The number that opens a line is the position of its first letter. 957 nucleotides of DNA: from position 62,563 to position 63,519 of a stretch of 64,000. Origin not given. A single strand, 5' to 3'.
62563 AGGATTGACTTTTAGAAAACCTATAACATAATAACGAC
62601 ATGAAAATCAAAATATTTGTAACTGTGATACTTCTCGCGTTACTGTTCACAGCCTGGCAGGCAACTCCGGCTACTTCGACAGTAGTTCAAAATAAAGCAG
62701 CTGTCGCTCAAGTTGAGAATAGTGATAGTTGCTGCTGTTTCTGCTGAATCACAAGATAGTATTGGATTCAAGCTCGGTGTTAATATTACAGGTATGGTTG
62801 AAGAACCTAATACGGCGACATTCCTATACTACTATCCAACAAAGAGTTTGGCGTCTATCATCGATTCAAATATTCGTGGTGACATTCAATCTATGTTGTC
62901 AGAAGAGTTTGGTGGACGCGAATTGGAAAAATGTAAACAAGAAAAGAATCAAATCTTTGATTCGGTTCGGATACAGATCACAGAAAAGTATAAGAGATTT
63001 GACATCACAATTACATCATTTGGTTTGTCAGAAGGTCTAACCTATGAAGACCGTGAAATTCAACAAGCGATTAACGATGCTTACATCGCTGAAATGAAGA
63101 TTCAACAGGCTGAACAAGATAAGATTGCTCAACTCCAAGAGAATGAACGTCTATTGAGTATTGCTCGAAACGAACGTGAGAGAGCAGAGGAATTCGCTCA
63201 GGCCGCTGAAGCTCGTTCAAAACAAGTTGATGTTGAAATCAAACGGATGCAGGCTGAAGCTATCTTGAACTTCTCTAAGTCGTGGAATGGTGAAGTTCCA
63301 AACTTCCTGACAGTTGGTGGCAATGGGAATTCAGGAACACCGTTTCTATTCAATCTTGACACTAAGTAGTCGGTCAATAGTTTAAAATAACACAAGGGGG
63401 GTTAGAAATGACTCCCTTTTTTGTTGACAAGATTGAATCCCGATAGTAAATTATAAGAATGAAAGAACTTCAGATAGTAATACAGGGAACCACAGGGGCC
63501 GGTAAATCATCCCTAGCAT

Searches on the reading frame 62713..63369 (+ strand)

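Call 115: search_protein_families(library=pfam, proteins=[window:62713-63369:+], max_evalue=0.001)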
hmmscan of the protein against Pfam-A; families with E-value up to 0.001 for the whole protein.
window:62713-63369:+ (218 aa): 1 family
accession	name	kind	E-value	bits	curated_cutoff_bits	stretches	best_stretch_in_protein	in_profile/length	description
PF01145.31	Band_7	-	0.00014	22.5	23.6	1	13-135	54-170/176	SPFH domain / Band 7 family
